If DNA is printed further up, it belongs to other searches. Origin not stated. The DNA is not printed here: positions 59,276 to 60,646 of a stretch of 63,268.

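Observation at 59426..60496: GT10-like alpha-(1,3)-fucosyltransferase homolog in an archaeal agl cluster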

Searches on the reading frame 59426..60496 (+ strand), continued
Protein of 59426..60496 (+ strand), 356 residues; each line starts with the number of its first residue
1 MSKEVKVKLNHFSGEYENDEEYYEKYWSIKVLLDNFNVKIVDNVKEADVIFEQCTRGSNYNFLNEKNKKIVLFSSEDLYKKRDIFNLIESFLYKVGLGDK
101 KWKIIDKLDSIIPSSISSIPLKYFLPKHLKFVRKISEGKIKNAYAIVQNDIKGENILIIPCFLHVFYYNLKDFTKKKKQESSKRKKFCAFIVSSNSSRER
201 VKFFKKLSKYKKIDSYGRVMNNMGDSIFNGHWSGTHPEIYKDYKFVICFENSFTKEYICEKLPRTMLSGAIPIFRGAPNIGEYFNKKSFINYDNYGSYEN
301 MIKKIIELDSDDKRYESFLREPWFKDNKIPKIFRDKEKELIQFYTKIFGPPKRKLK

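Call 47: find_encoding_contigs(protein=P0024, flank=10000, max_places=1)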
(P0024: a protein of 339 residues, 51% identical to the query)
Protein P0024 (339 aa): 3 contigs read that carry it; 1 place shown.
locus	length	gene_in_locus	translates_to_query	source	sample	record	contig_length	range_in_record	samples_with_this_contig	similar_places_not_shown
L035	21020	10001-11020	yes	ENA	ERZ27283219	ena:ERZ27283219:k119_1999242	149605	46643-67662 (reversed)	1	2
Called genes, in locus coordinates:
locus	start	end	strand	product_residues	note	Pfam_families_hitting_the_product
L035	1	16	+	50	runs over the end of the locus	-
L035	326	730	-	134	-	PF02996:Prefoldin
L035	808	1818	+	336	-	PF00953:Glycos_transf_4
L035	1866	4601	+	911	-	PF02516:STT3, PF21436:STT3-PglB_core (faint)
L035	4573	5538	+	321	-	-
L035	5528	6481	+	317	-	-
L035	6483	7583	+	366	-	PF20706:GT4-conflict (faint), PF00534:Glycos_transf_1, PF13692:Glyco_trans_1_4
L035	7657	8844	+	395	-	PF20706:GT4-conflict (weak), PF00534:Glycos_transf_1, PF13692:Glyco_trans_1_4, PF13524:Glyco_trans_1_2 (weak)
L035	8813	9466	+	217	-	PF05050:Methyltransf_21, PF13383:Methyltransf_22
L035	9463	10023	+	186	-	PF08241:Methyltransf_11, PF13489:Methyltransf_23 (faint)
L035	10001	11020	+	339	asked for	PF00852:Glyco_transf_10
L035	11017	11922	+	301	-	-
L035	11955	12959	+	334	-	PF04055:Radical_SAM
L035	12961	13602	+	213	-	PF13489:Methyltransf_23 (weak)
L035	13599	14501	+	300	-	-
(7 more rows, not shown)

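Call 48: find_encoding_contigs(protein=P0043, flank=10000, max_places=1)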
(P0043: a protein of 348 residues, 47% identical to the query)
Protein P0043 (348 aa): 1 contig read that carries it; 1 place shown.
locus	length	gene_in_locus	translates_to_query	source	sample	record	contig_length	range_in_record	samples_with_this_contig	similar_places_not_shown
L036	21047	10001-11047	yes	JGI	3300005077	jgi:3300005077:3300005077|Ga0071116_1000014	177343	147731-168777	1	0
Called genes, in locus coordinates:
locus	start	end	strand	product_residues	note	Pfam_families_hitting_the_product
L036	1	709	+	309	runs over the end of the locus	PF00535:Glycos_transf_2, PF13641:Glyco_tranf_2_3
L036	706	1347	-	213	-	PF13489:Methyltransf_23, PF13847:Methyltransf_31 (weak), PF08241:Methyltransf_11, PF13649:Methyltransf_25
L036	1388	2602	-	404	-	PF04055:Radical_SAM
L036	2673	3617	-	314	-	PF05050:Methyltransf_21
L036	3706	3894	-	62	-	-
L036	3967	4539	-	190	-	PF02475:TRM5-TYW2_MTfase (weak), PF05050:Methyltransf_21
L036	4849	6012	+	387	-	PF13439:Glyco_transf_4, PF20706:GT4-conflict (weak), PF00534:Glycos_transf_1, PF13692:Glyco_trans_1_4, PF13524:Glyco_trans_1_2 (weak)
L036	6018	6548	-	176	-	-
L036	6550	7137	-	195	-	PF00676:E1_dh, PF02775:TPP_enzyme_C (weak)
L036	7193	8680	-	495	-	PF02310:B12-binding, PF04055:Radical_SAM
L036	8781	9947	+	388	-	PF01041:DegT_DnrJ_EryC1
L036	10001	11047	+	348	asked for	PF00852:Glyco_transf_10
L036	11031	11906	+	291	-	-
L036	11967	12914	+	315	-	PF01370:Epimerase, PF04321:RmlD_sub_bind, PF16363:GDP_Man_Dehyd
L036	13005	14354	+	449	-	PF00908:dTDP_sugar_isom, PF01370:Epimerase, PF04321:RmlD_sub_bind, PF16363:GDP_Man_Dehyd (faint)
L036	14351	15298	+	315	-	PF13524:Glyco_trans_1_2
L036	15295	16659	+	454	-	PF04055:Radical_SAM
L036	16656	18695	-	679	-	PF00483:NTP_transferase, PF12804:NTP_transf_3, PF00288:GHMP_kinases_N, PF08544:GHMP_kinases_C (faint)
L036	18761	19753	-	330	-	PF01370:Epimerase, PF02719:Polysacc_synt_2, PF04321:RmlD_sub_bind (weak), PF16363:GDP_Man_Dehyd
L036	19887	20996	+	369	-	PF00534:Glycos_transf_1, PF13692:Glyco_trans_1_4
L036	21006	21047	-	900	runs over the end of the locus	PF02516:STT3, PF21436:STT3-PglB_core (weak)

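Call 50: search_protein_families(library=ncbifam, proteins=[L016:10988-11983:+, L016:12064-12987:+, L034:16502-17206:-, L034:17206-18189:-, L034:18245-18808:-, L034:19366-20127:-, L034:15642-16502:-, L036:18761-19750:-], max_evalue=1e-20)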
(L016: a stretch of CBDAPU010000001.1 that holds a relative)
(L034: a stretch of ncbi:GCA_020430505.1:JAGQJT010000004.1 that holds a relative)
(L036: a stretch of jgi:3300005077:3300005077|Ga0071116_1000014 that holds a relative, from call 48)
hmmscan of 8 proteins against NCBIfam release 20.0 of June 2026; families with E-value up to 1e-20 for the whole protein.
L016:10988-11983:+ (332 aa): 3 families
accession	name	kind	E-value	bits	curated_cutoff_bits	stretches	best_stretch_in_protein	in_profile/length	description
TIGR01472.1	gmd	equivalog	4.1e-170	565.4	415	1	1-332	4-336/342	GDP-mannose 4,6-dehydratase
TIGR01181.1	dTDP_gluc_dehyt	equivalog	6.7e-27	94.4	365.1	1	50-331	49-308/321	dTDP-glucose 4,6-dehydratase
TIGR04180.1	EDH_00030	hypoth_equivalog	5.5e-24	84.8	475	1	1-260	2-252/297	NAD-dependent 4,6-dehydratase LegB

L016:12064-12987:+ (308 aa): 1 family
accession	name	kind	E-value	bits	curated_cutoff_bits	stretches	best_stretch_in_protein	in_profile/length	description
NF047922.1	GDPFucSynFcl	equivalog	3.8e-146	486.4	500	1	2-305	3-306/308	GDP-L-fucose synthase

L034:16502-17206:- (234 aa): 2 families
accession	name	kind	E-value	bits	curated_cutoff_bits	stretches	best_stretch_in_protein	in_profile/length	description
TIGR00441.1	gmhA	equivalog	6.1e-25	88.1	209.45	1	33-191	5-152/154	D-sedoheptulose 7-phosphate isomerase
NF010546.0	PRK13936.1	equivalog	5.5e-21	75.2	276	1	19-193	23-189/197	phosphoheptose isomerase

L034:17206-18189:- (327 aa): 3 families
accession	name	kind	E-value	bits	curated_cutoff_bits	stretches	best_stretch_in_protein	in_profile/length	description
NF049969.1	GlMnHpPKinHddA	equivalog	5.7e-51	173.9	600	1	2-321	4-334/338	D-glycero-D-manno-heptose 7-phosphate kinase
TIGR00549.1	mevalon_kin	equivalog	3.1e-24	86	163.05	1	26-290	16-275/276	mevalonate kinase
NF009948.0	PRK13412.1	equivalog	5.7e-24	83.9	721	1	83-297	725-939/974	bifunctional fucokinase/fucose-1-phosphate guanylyltransferase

L034:18245-18808:- (187 aa): 6 families
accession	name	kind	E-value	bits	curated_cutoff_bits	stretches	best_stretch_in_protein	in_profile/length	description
NF006506.0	PRK08942.1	equivalog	2.8e-35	121.5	178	1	2-178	4-175/182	D-glycero-beta-D-manno-heptose 1,7-bisphosphate 7-phosphatase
TIGR00213.1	GmhB_yaeD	subfamily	1.2e-33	116.2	149.6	1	1-148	1-150/176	D-glycero-beta-D-manno-heptose 1,7-bisphosphate 7-phosphatase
TIGR01656.1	Histidinol-ppas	subfamily_domain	4.5e-32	111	84.15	1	3-146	2-144/149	histidinol-phosphate phosphatase domain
NF050049.1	HBPPhtaseGmhB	domain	1.6e-25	89.9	250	1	2-149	4-145/171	D-glycero-alpha-D-manno-heptose-1,7-bisphosphate 7-phosphatase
TIGR01662.1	HAD-SF-IIIA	subfamily_domain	6.8e-23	81.3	44.6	1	2-143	1-134/141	HAD-IIIA family hydrolase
NF005264.0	PRK06769.1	equivalog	1.6e-22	80.1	217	1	2-176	5-167/175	HAD-IIIA family hydrolase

L034:19366-20127:- (253 aa): 5 families
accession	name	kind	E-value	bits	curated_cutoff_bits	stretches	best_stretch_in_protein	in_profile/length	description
NF052502.1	man1P_GTase_Rv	exception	1.2e-31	109.8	440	1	9-240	3-226/352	mannose-1-phosphate guanylyltransferase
TIGR03992.1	Arch_glmU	subfamily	4.7e-27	94.9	292.1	1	7-196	1-177/393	bifunctional sugar-1-phosphate nucleotidylyltransferase/acetyltransferase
NF045761.1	NAMPUrTaseMurU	equivalog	7e-27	94.7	250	1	7-164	1-162/226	N-acetylmuramate alpha-1-phosphate uridylyltransferase MurU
NF041313.1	UDPGP_AglF_Halo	equivalog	5.9e-22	78.2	400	1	7-135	1-128/234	UTP--glucose-1-phosphate uridylyltransferase AglF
TIGR01208.1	rmlA_long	equivalog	8.9e-21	74.2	320.25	0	8-244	1-234/353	glucose-1-phosphate thymidylyltransferase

L034:15642-16502:- (286 aa): 1 family
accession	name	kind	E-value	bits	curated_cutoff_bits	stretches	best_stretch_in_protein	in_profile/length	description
TIGR00875.1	fsa_talC_mipB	equivalog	1e-25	90.4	245.95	1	1-152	2-135/213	fructose-6-phosphate aldolase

L036:18761-19750:- (329 aa): 7 families
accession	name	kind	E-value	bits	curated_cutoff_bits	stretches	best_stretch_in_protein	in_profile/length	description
TIGR01472.1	gmd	equivalog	1.7e-43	149.2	415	1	3-316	3-336/342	GDP-mannose 4,6-dehydratase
TIGR01181.1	dTDP_gluc_dehyt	equivalog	2.4e-41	141.9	365.1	1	4-317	3-310/321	dTDP-glucose 4,6-dehydratase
TIGR04180.1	EDH_00030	hypoth_equivalog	2e-31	109.1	475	1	4-305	2-296/297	NAD-dependent 4,6-dehydratase LegB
TIGR02622.1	CDP_4_6_dhtase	equivalog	2.3e-26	92.8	278.45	1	4-325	8-337/352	CDP-glucose 4,6-dehydratase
NF007582.0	PRK10217.1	equivalog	8.4e-26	90.9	698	1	45-315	51-328/355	dTDP-glucose 4,6-dehydratase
NF007490.0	PRK10084.1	subfamily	8.5e-26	90.8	649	1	35-316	41-332/361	dTDP-glucose 4,6-dehydratase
TIGR01179.1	galE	equivalog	2.9e-21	75.6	262.3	0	5-323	4-329/332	UDP-glucose 4-epimerase GalE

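Call 62: list_cluster_members(proteins=[P0001, P0019, P0049])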
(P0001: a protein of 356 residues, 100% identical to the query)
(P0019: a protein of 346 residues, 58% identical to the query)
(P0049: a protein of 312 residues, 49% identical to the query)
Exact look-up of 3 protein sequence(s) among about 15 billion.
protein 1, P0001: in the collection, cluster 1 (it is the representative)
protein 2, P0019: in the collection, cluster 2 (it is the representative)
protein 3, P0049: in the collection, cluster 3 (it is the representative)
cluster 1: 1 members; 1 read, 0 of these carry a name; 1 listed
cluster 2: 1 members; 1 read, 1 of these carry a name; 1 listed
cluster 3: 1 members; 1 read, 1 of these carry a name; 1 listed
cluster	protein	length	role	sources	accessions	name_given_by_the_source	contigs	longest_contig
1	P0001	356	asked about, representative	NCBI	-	-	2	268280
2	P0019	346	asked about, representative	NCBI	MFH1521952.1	MAG: glycosyltransferase family 10 [archaeon]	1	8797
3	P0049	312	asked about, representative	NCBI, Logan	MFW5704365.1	MAG: glycosyltransferase family 10 domain-containing protein [Nanoarchaeota archaeon]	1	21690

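Call 71: find_related_loci(query=A1, collection=metagenome_contigs, flank=10000)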
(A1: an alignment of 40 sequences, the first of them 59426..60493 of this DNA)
Query A1 (356 aa) in metagenome_contigs; peptide patterns used: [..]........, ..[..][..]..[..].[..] (x = any residue, [..] = any of these).
507 stretches matched a pattern; 51 encode a relative of the query (tblastn E <= 1e-3); 51 distinct loci.
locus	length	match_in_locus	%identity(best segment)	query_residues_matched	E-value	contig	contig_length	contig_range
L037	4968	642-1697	76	1-349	0e+0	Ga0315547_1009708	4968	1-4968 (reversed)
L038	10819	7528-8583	76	1-349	4e-177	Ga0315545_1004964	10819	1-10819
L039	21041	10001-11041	64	1-348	3e-146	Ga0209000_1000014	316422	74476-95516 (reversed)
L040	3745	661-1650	59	1-348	2e-135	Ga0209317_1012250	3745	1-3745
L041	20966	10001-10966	72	27-348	7e-156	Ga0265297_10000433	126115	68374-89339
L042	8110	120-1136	55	1-348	3e-118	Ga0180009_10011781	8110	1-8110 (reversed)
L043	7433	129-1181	53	2-348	2e-108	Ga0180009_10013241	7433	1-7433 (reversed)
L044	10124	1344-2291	49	26-349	4e-93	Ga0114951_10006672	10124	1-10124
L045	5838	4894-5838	52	27-348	6e-90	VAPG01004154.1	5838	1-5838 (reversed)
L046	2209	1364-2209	53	3-293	1e-85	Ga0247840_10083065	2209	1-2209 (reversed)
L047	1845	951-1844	50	3-302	2e-82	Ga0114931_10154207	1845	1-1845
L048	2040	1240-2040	50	25-296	1e-78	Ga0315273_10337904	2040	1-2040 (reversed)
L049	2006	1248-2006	45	17-275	5e-62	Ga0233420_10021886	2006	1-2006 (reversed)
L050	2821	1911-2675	44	73-332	5e-60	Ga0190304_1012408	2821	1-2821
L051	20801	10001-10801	44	69-340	8e-56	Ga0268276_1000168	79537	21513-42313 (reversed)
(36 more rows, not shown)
